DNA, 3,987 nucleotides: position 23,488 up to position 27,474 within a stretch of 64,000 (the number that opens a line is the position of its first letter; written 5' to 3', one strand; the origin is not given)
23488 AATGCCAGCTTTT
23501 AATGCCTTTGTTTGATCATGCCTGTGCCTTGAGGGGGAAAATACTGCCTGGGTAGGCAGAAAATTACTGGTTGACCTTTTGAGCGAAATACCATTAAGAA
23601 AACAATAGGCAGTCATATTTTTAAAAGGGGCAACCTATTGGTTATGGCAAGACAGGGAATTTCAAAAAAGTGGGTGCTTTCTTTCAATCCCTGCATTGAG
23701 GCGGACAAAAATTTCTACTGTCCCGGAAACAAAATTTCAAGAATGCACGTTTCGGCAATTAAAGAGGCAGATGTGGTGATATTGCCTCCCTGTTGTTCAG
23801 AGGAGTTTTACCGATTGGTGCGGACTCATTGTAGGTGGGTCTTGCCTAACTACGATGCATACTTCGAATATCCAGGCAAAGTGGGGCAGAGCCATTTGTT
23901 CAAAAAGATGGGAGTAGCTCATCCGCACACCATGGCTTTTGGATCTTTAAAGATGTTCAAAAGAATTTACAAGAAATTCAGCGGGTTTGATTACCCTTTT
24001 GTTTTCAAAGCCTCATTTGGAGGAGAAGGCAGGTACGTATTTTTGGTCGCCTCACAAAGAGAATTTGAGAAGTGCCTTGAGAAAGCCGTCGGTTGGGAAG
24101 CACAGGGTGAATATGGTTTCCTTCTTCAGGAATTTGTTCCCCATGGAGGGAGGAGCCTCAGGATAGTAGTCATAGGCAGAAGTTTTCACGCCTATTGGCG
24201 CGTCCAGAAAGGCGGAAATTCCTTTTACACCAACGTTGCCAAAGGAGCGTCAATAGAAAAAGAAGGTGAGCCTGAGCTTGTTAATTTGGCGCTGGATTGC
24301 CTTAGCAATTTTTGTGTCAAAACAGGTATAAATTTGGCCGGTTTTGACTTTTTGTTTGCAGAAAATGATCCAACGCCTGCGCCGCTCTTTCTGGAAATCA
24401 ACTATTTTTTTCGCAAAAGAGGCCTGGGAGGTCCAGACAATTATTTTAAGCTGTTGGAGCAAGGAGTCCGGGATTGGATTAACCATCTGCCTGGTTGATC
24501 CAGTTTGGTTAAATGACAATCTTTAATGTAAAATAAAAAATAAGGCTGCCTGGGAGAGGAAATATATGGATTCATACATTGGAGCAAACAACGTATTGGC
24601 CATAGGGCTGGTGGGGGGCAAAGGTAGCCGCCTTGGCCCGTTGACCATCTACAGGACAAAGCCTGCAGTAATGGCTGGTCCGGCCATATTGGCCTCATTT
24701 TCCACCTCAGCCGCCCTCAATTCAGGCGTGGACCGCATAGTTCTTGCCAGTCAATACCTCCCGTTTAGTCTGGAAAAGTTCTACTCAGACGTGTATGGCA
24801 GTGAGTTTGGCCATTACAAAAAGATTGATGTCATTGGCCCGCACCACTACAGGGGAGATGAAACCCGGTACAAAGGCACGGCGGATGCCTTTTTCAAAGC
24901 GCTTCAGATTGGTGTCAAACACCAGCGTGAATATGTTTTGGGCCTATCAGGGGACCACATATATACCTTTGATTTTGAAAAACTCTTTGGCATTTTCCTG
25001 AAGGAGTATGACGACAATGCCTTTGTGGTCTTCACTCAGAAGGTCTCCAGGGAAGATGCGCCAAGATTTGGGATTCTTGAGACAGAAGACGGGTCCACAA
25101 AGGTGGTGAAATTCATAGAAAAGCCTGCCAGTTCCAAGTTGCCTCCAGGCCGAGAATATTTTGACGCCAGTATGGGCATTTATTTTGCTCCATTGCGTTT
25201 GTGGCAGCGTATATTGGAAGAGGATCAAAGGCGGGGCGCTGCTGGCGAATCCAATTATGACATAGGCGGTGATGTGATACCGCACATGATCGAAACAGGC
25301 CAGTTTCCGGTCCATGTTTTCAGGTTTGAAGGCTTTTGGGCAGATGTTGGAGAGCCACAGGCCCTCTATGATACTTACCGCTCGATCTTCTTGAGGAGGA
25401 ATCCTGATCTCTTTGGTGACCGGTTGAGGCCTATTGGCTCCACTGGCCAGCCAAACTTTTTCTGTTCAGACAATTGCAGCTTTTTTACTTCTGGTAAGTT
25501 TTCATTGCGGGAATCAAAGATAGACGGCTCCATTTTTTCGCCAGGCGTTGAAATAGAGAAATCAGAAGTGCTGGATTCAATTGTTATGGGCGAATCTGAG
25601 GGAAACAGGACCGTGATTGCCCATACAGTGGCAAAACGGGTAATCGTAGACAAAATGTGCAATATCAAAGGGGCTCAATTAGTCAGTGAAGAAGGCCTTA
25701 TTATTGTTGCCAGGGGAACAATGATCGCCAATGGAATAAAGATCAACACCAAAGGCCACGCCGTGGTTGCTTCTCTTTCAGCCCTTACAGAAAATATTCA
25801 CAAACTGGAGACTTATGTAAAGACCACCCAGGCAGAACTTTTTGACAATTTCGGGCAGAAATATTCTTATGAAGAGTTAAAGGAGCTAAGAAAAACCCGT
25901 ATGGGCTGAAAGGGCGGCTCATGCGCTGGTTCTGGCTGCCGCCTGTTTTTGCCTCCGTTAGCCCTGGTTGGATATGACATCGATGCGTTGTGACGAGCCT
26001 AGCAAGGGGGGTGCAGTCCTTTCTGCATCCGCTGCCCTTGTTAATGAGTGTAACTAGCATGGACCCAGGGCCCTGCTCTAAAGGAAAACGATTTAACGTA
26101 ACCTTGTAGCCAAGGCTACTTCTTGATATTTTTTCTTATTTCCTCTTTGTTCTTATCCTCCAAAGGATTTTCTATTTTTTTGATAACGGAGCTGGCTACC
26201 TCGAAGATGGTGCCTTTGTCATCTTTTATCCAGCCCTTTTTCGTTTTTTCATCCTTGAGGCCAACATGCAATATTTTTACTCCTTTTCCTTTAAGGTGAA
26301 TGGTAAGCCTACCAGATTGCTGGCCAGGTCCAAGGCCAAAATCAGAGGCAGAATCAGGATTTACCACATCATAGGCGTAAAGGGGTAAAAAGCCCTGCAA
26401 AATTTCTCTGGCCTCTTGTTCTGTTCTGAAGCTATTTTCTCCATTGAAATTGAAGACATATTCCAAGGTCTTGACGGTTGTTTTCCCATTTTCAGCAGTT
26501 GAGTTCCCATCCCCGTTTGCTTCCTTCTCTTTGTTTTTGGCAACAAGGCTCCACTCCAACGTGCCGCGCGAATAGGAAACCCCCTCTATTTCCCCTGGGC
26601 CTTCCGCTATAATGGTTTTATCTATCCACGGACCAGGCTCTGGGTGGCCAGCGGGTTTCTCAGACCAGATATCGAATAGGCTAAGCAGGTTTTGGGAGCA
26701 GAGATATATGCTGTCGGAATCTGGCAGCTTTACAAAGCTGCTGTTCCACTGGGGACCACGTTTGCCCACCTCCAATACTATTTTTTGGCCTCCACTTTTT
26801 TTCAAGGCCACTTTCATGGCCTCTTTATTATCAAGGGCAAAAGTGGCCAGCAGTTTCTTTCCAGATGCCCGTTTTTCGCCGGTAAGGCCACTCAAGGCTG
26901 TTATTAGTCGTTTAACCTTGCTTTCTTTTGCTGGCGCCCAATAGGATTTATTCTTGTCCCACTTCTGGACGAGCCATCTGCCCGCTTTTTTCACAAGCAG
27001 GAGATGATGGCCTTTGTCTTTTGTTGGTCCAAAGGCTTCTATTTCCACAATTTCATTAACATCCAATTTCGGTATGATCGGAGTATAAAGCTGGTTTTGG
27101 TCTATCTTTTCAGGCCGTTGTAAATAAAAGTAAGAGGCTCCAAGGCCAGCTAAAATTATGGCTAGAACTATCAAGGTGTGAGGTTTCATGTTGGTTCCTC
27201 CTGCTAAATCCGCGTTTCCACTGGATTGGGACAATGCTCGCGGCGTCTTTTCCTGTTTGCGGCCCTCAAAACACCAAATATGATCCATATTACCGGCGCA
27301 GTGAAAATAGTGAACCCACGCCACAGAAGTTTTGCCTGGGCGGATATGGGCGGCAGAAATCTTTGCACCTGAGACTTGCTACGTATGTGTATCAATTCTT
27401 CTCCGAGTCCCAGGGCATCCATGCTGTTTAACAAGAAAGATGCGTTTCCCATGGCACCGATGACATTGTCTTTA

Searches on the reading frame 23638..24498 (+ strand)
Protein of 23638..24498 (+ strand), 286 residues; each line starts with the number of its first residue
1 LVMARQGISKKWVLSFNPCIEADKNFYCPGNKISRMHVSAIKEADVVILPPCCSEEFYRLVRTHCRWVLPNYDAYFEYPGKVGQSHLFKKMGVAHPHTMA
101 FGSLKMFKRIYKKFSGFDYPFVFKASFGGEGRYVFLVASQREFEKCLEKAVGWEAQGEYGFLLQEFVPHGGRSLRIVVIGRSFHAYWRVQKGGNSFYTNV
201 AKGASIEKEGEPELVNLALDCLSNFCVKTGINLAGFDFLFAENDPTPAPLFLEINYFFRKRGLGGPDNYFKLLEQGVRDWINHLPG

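Call 71: search_protein_families(library=pfam, max_evalue=0.00001, proteins=[window:23638-24498:+])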
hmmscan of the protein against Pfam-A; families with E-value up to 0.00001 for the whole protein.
window:23638-24498:+ (286 aa): 1 family
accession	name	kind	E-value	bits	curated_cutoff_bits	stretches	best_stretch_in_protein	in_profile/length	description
PF08443.16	RimK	-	1.1e-09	38.6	21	1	86-255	9-164/188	RimK-like ATP-grasp domain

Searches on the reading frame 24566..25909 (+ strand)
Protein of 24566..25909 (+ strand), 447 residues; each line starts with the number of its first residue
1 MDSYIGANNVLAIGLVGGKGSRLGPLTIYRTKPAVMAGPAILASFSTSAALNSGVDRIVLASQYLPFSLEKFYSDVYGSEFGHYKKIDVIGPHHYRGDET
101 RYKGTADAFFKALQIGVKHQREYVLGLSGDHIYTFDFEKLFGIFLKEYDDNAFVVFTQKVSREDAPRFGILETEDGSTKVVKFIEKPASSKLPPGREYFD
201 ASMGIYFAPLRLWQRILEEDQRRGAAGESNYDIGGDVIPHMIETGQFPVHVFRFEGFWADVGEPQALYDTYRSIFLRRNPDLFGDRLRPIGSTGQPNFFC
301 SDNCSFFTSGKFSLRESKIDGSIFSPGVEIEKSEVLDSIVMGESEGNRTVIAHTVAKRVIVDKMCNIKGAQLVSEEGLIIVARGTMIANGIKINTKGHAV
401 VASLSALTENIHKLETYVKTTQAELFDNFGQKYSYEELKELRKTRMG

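Call 71: search_protein_families(library=pfam, max_evalue=0.00001, proteins=[window:24566-25909:+])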
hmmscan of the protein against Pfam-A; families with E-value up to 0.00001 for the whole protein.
window:24566-25909:+ (447 aa): 1 family
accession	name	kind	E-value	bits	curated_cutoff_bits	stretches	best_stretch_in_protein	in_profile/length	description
PF00483.29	NTP_transferase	-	9.5e-32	110.9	21.2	1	13-271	3-239/245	Nucleotidyl transferase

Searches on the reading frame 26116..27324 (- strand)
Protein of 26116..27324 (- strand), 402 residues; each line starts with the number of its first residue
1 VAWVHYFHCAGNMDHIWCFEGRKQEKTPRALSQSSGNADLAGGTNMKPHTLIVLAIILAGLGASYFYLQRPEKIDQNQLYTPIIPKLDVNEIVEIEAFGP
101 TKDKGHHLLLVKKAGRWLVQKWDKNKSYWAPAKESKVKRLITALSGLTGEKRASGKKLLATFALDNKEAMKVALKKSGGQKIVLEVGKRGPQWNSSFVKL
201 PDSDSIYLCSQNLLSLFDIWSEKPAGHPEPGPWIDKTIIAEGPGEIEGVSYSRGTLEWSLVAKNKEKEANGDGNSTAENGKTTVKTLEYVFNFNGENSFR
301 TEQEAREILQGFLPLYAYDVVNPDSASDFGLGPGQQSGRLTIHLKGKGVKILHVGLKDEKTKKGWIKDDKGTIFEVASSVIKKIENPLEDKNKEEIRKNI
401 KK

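Call 71: search_protein_families(library=pfam, max_evalue=0.00001, proteins=[window:26116-27324:-])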
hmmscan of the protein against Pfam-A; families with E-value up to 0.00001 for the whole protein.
window:26116-27324:- (402 aa): 1 family
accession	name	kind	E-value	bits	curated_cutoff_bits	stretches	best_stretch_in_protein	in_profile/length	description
PF14238.11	DUF4340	-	3.7e-17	63.6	25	1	122-331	1-180/183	Domain of unknown function (DUF4340)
